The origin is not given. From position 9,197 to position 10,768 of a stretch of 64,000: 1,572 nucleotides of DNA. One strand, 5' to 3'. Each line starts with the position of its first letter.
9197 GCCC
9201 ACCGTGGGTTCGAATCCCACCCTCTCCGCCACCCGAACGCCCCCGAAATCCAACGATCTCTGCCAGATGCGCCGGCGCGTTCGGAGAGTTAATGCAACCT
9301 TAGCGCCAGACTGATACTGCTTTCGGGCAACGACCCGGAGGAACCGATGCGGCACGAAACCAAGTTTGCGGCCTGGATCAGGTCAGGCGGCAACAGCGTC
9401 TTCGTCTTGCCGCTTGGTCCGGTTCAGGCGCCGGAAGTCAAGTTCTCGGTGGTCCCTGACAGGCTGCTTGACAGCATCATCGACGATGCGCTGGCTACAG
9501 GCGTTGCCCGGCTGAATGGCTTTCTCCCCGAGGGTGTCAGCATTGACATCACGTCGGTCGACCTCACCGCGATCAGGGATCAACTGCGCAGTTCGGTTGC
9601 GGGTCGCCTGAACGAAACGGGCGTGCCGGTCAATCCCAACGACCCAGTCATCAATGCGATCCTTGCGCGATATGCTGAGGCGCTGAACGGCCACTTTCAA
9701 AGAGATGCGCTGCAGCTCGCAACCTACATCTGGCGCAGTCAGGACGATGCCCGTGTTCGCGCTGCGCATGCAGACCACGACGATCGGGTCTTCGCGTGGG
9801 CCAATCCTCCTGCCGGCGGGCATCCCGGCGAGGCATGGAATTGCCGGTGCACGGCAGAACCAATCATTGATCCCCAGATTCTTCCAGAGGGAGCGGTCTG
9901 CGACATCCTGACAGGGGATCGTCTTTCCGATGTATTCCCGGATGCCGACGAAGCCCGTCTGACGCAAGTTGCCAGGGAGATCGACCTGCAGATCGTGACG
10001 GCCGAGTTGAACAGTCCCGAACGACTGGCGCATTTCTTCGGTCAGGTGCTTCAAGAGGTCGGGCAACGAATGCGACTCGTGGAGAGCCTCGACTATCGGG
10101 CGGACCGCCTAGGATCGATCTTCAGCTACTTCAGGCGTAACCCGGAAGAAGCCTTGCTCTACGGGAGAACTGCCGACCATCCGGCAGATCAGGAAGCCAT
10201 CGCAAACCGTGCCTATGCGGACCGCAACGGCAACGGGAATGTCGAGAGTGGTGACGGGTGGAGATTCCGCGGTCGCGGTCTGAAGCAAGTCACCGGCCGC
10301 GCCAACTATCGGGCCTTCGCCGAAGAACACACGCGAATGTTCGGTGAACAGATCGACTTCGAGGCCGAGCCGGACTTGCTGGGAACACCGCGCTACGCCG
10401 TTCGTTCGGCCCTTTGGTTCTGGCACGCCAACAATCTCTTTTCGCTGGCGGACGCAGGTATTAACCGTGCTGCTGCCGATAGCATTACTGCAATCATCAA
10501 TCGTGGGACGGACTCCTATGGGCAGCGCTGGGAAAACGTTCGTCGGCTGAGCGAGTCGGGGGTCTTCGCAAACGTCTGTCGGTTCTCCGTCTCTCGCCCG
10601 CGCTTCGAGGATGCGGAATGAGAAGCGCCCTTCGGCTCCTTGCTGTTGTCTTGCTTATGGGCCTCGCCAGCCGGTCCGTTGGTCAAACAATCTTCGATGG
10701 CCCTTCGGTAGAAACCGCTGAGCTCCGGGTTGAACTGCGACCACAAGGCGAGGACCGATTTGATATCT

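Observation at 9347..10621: Stand-alone MuF (phage head protein) domain fused to a GH19-type peptidoglycan hydrolase: a polymorphic-toxin-like effector without a phage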

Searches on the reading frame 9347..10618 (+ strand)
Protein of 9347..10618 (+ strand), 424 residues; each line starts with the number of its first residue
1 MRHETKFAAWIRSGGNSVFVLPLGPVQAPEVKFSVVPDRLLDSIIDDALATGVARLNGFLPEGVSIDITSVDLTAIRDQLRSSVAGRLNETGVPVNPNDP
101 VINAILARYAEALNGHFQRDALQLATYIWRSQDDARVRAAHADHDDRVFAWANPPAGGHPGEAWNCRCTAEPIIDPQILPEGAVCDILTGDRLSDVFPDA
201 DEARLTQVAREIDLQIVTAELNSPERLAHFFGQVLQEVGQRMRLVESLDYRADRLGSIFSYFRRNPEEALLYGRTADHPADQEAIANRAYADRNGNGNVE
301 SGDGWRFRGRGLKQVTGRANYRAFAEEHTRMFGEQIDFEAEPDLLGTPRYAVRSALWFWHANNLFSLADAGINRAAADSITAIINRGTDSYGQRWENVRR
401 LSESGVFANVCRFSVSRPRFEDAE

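Call 3: search_protein_families(library=pfam, proteins=[window:9347-10618:+], max_evalue=1)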
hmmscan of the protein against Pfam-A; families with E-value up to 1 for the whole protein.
window:9347-10618:+ (424 aa): 3 families
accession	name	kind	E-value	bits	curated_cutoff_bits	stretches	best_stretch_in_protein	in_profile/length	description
PF04233.19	Phage_Mu_F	-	3.5e-11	44.3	29.6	1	118-170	58-111/112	Phage Mu protein F like protein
PF00182.24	Glyco_hydro_19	-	0.08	13.2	25.5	1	290-362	92-157/232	Chitinase class I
PF21458.3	SelB-wing_1_3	-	0.97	9.6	27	1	110-132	17-39/48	Selenocysteine-specific elongation factor, winged helix 1/3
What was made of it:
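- On Phage_Mu_F / SPP1 gp7 minor head protein domain: 44.3 bits against 29.6, but only model positions 58-111 of 112 (call 3).
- On Glycoside hydrolase family 19 (endolysin / COG3179 branch): 13.2 bits against 25.5, E 0.08 (call 3).
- Checked: Pfam PF04233 Phage_Mu_F matches residues 118-170 at E 3.5e-11, 44.3 bits against a cut-off of 29.6, but only model positions 58-111 of 112 (call 3). GH19 half: Pfam's own PF00182 model is below threshold (E 0.08, call 3).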

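Call 4: search_protein_families(library=ncbifam, proteins=[window:9347-10618:+], max_evalue=1)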
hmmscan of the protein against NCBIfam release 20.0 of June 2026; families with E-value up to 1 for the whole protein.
window:9347-10618:+ (424 aa): 1 family
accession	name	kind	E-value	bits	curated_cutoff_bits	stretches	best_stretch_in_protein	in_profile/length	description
TIGR01641.1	phageSPP1_gp7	domain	4.1e-07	30.4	39.65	1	122-173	57-108/109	minor capsid protein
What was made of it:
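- On Phage_Mu_F / SPP1 gp7 minor head protein domain: 30.4 bits against 39.65 (call 4)
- Checked: TIGR01641 SPP1 gp7 scores 30.4 bits, below its 39.65 cut-off (call 4).
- The MuF match covers only the C-terminal half of the Pfam model, and TIGR01641 is below its cut-off (calls 3, 4).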

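Call 5: search_protein_families(library=phrogs, proteins=[window:9347-10618:+], max_evalue=1)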
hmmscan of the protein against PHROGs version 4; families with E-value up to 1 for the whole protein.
window:9347-10618:+ (424 aa): 19 families
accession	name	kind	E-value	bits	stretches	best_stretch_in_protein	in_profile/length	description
phrog_181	-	lysis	4.6e-50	172.3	1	188-397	332-522/769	endolysin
phrog_324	-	head and packaging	1.1e-19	71.9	1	126-181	265-325/624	head morphogenesis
phrog_26317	-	unknown function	2.6e-19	70.3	1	282-394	6-106/119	-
phrog_14712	-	moron, auxiliary metabolic gene and host takeover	5.4e-19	69.5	1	286-402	70-184/322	chitinase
phrog_9506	-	lysis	2.4e-18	67.9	1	287-403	69-194/330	endolysin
phrog_4529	-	head and packaging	2.4e-13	51.2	1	126-177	232-291/533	minor head protein and DNA pilot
phrog_34417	-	unknown function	4.2e-10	40.3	1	289-370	73-159/326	-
phrog_1519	-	lysis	1.4e-09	38.6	1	281-398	255-376/502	endolysin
phrog_317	-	lysis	7.7e-09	36.2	1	198-394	202-348/492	endolysin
phrog_595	-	head and packaging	1.1e-07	32.6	1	123-175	246-299/513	head maturation protease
phrog_23416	-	unknown function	0.00031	20.7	1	115-177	118-181/459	-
phrog_6577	-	unknown function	0.0005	19.5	1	121-178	174-234/1066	-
phrog_29840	-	unknown function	0.0078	17.2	1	120-156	22-58/121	-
phrog_15127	-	head and packaging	0.015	14.8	1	118-155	184-221/602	head protein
phrog_3517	-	head and packaging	0.018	15.3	1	126-176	269-331/371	head morphogenesis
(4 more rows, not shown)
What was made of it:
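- On Glycoside hydrolase family 19 (endolysin / COG3179 branch): PHROG 181 4.6e-50 (call 5).
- Checked: PHROG head-morphogenesis families match at up to 1e-19 (call 5). PHROG 181 'endolysin' matches residues 188-397 at 4.6e-50 (call 5).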

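Call 6: find_homologous_proteins(query=window:9347-10618:+)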
Query window:9347-10618:+ (424 aa): 529 proteins with E <= 0.001 among 8000 candidates; the best 120 are listed.
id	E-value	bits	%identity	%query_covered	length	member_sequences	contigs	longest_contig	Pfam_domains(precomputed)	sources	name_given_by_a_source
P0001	3.8e-273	924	95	100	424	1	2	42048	PF04233.20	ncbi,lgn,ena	-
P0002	2.7e-270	914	94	100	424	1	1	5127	PF04233.20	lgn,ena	-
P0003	6.5e-270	913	95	100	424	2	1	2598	PF04233.20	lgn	-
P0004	6.2e-269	910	94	100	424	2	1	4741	PF04233.20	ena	-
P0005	1.2e-268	909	94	100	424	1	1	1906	PF04233.20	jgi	-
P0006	2.6e-264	895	92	100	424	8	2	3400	PF04233.20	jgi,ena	jgi:predicted chitinase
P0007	7.9e-263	890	92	100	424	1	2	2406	PF04233.20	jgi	jgi:putative chitinase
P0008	2.0e-262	888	91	100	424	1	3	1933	PF04233.20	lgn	-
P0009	3.7e-262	887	92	100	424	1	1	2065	PF04233.20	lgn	-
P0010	6.0e-262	887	91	100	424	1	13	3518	PF04233.20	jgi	jgi:putative chitinase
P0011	6.2e-262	887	91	100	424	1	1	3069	PF04233.20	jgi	jgi:putative chitinase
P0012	2.9e-261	885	91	100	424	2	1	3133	PF04233.20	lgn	-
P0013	4.7e-261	884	91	100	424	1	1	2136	PF04233.20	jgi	jgi:putative chitinase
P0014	7.0e-261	883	91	100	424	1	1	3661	PF04233.20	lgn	-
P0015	8.7e-261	883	92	100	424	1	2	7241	PF04233.20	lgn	-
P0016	1.4e-260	882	90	100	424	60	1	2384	PF04233.20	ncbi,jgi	jgi:predicted chitinase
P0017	2.5e-260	881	92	100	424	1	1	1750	PF04233.20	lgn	-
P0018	3.4e-260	881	91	100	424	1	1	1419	PF04233.20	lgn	-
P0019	7.8e-260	880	91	100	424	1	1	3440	PF04233.20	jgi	jgi:putative chitinase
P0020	9.9e-260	879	91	100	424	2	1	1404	PF04233.20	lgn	-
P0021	1.0e-259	879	90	100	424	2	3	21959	PF04233.20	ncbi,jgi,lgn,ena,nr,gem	ncbi:MAG: hypothetical protein CVT84_08015 [Alphaproteobacteria bacterium HGW-Alphaproteobacteria-6]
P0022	4.4e-258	874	90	100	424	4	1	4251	PF04233.20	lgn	-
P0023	2.5e-255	865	89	100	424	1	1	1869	PF04233.20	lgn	-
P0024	4.2e-255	864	89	100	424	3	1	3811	PF04233.20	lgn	-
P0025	9.7e-255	863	89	100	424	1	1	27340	PF04233.20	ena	-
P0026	2.3e-253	859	89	100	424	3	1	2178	PF04233.20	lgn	-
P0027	1.6e-252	856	89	100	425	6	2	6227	PF04233.20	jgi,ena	jgi:putative chitinase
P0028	9.8e-252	853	88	100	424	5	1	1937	PF04233.20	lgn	-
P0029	5.7e-250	847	88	100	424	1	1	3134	PF04233.20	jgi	-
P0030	6.1e-246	834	86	100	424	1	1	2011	PF04233.20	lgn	-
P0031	4.1e-245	831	89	99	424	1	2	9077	PF04233.20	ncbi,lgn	-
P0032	5.5e-244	828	86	100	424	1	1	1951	PF04233.20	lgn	-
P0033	4.0e-222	756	78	100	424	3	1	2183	PF04233.20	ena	-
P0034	7.8e-221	751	77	100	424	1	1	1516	PF04233.20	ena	-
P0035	1.3e-219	747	76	100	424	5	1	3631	PF04233.20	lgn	-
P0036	1.8e-219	747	76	100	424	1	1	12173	PF04233.20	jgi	jgi:predicted chitinase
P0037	3.6e-218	743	75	100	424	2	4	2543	PF04233.20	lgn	-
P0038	1.2e-217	741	76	100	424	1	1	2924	PF04233.20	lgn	-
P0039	3.0e-217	740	76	100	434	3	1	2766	PF04233.20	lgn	-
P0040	5.5e-217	739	76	100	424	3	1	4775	PF04233.20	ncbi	-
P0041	6.1e-217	739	76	100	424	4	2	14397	PF04233.20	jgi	jgi:predicted chitinase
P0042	7.3e-217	738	75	100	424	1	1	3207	PF04233.20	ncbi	-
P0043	1.4e-216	737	75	100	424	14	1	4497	PF04233.20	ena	-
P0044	1.6e-216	737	75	100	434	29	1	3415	PF04233.20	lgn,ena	-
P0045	2.4e-216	737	75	100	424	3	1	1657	PF04233.20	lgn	-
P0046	1.4e-215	734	74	100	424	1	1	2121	PF04233.20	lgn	-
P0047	3.0e-215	733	75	100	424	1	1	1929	PF04233.20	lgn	-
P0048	4.6e-215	732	74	100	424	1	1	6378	PF04233.20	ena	-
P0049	1.2e-214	731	74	100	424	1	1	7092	PF04233.20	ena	-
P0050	2.5e-214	730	75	100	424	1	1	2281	PF04233.20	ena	-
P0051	4.3e-214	729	75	100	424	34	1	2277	PF04233.20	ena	-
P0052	4.9e-214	729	74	100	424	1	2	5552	PF04233.20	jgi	jgi:predicted chitinase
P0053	7.9e-214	728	74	100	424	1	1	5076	PF04233.20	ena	-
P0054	9.7e-214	728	74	100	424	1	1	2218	PF04233.20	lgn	-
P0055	2.6e-213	727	74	100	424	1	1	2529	PF04233.20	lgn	-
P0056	2.8e-213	726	74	100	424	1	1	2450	PF04233.20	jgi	jgi:predicted chitinase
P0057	2.8e-213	726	74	100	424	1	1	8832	PF04233.20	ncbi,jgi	-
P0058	4.2e-213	726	75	100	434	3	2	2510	PF04233.20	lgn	-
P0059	8.0e-213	725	74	100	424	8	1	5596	PF04233.20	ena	-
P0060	2.8e-212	723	75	100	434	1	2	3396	PF04233.20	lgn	-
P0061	4.5e-212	723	73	100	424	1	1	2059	PF04233.20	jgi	jgi:predicted chitinase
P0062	9.7e-212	721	76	100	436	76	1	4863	PF04233.20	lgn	-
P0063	2.4e-211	720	74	100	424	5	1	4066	PF04233.20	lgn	-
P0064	6.8e-211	719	74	100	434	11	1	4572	PF04233.20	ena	-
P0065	1.5e-210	718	73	100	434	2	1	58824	PF04233.20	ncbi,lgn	-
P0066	4.6e-210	716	74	100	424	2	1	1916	PF04233.20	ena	-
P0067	9.2e-208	708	78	93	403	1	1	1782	PF04233.20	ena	-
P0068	2.1e-207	707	75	100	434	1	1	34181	PF04233.20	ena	-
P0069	1.5e-205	701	71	100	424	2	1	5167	PF04233.20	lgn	-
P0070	5.5e-205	699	91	78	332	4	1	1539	PF04233.20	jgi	jgi:predicted chitinase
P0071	2.8e-204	697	76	93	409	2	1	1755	PF04233.20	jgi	jgi:putative chitinase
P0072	1.1e-203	695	75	93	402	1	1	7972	PF04233.20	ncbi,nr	ncbi:MAG TPA: phage minor head protein [Tabrizicola sp.]|nr:phage minor head protein [Tabrizicola sp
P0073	1.1e-203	695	74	100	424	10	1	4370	PF04233.20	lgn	-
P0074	1.1e-202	692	73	100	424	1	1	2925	PF04233.20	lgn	-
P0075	2.7e-202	690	72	100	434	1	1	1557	PF04233.20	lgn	-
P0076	2.1e-201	687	73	100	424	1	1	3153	PF04233.20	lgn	-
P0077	2.4e-199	681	73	100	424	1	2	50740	PF04233.20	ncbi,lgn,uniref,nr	ncbi:MAG: hypothetical protein F9K34_01895 [Albidovulum sp.]|uniref:phage minor head protein n=1 Tax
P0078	5.5e-199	679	72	100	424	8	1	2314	PF04233.20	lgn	-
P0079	7.0e-199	679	74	93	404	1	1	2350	PF04233.20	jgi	jgi:predicted chitinase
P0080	9.9e-199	679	73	100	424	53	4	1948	PF04233.20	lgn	-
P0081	2.8e-198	677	71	100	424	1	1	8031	PF04233.20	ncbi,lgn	ncbi:MAG: phage minor head protein [Albidovulum sp.]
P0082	9.8e-198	675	71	100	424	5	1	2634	PF04233.20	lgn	-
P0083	5.1e-196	670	71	100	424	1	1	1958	PF04233.20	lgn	-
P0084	7.5e-196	669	71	100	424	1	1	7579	PF04233.20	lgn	-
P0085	2.5e-194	664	71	100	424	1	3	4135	PF04233.20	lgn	-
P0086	6.2e-192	656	69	100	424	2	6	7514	PF04233.20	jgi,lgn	jgi:predicted chitinase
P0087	1.1e-188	645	76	85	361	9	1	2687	PF04233.20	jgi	jgi:putative chitinase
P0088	8.5e-186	636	67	100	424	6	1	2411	PF04233.20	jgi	jgi:predicted chitinase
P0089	1.7e-184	632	67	100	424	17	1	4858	PF04233.20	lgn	-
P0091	1.4e-178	612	65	100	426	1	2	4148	PF04233.20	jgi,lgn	jgi:predicted chitinase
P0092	3.0e-178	611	65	100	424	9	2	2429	PF04233.20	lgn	-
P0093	4.0e-176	604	63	100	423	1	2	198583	PF04233.20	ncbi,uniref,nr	ncbi:phage minor head protein [Ruegeria arenilitoris]|uniref:phage minor head protein n=1 Tax=Rueger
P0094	2.3e-175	602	63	100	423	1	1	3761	PF04233.20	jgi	-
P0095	2.6e-175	601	65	100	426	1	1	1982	PF04233.20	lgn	-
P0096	2.3e-174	598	62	100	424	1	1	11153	PF04233.20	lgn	-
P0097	3.5e-174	598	64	100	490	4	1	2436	PF04233.20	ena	-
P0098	5.6e-174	597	62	100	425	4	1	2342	PF04233.20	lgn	-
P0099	7.1e-174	597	63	100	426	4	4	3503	PF04233.20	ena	-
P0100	1.2e-173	596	68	88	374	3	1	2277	PF04233.20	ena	-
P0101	2.6e-173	595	64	100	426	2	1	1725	PF04233.20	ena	-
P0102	2.9e-173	595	62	100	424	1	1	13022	PF04233.20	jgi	-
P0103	1.6e-172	592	63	100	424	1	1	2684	PF04233.20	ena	-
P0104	6.4e-172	590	62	100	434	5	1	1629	PF04233.20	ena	-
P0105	1.2e-171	589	63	100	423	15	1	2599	PF04233.20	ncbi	-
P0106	1.7e-171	589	62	100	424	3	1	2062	PF04233.20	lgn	-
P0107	1.8e-171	589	63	100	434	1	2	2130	PF04233.20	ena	-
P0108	3.4e-171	588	63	100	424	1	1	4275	PF04233.20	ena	-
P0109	5.4e-171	587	62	100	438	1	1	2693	PF04233.20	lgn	-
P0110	5.5e-171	587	61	100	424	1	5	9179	PF04233.20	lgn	-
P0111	8.3e-171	587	62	100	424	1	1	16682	PF04233.20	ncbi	-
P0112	9.9e-171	586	62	100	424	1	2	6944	PF04233.20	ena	-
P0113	2.0e-170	585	61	100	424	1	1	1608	PF04233.20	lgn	-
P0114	5.5e-170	584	62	100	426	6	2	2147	PF04233.20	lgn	-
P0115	5.6e-170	584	61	100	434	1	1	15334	PF04233.20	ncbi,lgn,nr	ncbi:MAG: phage minor head protein [Pseudorhodobacter sp.]|nr:phage minor head protein [Pseudorhodob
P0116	7.9e-170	583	61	100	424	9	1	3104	PF04233.20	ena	-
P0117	8.3e-170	583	62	100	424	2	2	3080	PF04233.20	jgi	jgi:predicted chitinase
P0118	1.1e-169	583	63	100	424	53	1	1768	PF04233.20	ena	-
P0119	1.9e-169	582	61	100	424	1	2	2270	PF04233.20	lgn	-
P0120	2.2e-169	582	61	100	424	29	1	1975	PF04233.20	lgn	-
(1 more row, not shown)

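Call 7: search_solved_structures(query=window:9347-10618:+, max_evalue=1, show_alignments=3)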
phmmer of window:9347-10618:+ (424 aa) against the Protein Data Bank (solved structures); distinct sequences matched with E-value up to 1: 10.
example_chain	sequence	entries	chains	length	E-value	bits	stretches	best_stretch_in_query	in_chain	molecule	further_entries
9eoi_A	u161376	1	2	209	6.2e-30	107.6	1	189-394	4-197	Putative lytic enzyme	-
9ms6_A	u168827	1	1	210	7e-24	87.6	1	223-395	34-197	PWe1 endolysin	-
8p8e_AAA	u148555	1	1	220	1.3e-21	80.2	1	220-371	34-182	Glycoside hydrolase family protein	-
4ok7_A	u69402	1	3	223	2.2e-19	72.8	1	221-366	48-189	Endolysin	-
9ms7_A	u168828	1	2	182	5.3e-18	68.3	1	286-384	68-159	PWe2 endolysin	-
8xcl_A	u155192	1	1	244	1.2e-16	63.8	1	271-397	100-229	EF-hand domain-containing protein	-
9hnv_A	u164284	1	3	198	5.3e-09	38.6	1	283-400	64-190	N-acetylmuramoyl-L-alanine amidase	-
7r6s_A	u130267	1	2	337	5.2e-07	32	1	214-416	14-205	Putative bacteriophage protein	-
9hnu_B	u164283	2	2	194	3.2e-05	26.2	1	275-391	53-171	Endolysin A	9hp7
9hqw_A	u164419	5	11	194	3.3e-05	26.1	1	276-391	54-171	Endolysin A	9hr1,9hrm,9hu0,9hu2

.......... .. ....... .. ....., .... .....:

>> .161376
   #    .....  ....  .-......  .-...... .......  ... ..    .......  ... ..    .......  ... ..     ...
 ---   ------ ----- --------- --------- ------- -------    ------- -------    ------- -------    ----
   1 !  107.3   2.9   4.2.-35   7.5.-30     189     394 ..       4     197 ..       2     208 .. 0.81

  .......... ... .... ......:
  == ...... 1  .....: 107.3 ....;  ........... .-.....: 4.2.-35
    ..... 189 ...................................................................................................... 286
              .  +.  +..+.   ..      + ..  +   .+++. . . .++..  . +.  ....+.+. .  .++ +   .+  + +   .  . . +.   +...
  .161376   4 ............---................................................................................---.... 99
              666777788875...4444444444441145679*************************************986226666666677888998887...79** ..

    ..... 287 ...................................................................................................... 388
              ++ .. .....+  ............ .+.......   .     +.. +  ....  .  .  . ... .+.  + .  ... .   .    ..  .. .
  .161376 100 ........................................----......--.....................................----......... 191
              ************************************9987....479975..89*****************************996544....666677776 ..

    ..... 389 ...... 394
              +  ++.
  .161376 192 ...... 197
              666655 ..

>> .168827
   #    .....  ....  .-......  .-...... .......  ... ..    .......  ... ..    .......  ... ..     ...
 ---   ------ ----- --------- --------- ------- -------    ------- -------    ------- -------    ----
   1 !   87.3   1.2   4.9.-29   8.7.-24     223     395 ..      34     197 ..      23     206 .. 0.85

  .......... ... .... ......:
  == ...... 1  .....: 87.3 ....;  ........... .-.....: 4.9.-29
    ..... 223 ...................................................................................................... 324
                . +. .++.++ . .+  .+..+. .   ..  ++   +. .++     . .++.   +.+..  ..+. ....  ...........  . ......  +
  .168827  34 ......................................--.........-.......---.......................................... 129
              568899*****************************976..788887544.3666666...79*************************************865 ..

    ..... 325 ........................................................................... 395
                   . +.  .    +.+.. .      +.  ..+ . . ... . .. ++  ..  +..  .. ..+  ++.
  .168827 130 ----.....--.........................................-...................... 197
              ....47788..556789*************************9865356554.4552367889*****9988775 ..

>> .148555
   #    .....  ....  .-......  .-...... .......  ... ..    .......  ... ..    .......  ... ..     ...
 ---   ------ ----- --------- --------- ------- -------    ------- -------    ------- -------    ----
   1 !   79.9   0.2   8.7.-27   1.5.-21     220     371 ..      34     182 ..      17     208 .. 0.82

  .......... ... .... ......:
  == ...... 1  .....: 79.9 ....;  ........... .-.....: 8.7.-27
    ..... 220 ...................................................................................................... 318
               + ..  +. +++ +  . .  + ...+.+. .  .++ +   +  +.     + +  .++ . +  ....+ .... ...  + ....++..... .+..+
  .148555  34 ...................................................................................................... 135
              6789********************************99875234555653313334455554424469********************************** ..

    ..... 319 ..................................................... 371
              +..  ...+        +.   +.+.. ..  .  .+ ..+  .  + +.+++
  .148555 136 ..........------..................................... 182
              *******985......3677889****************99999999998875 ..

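Call 11: find_encoding_contigs(protein=P0093, flank=10000, max_places=3)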
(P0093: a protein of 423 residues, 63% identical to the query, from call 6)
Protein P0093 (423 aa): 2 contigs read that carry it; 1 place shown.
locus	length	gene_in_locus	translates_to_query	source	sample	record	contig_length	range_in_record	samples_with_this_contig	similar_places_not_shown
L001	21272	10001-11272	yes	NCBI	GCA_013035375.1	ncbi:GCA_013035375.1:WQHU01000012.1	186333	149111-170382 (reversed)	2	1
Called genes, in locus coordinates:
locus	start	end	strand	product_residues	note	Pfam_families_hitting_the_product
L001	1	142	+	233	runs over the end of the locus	PF00072:Response_reg, PF00486:Trans_reg_C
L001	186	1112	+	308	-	PF00850:Hist_deacetyl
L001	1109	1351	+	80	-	PF02609:Exonuc_VII_S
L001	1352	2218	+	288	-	PF00348:polyprenyl_synt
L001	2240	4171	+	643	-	PF13292:DXP_synthase_N, PF00456:Transketolase_N (faint), PF02779:Transket_pyr, PF02780:Transketolase_C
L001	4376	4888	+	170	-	PF13237:Fer4_10 (weak), PF12838:Fer4_7, PF13187:Fer4_9, PF14697:Fer4_21 (weak), PF00037:Fer4 (weak), PF12838:Fer4_7, PF12797:Fer4_2 (weak), PF00037:Fer4, +8 more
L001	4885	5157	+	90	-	PF03927:NapD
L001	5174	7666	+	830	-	PF04879:Molybdop_Fe4S4, PF00384:Molybdopterin, PF01568:Molydop_binding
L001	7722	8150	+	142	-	PF03892:NapB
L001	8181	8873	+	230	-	PF03264:Cytochrom_NNT, PF14537:Cytochrom_c3_2 (faint)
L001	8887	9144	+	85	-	-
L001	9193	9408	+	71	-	-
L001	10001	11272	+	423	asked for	PF04233:Phage_Mu_F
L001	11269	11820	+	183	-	-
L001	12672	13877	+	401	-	PF02624:YcaO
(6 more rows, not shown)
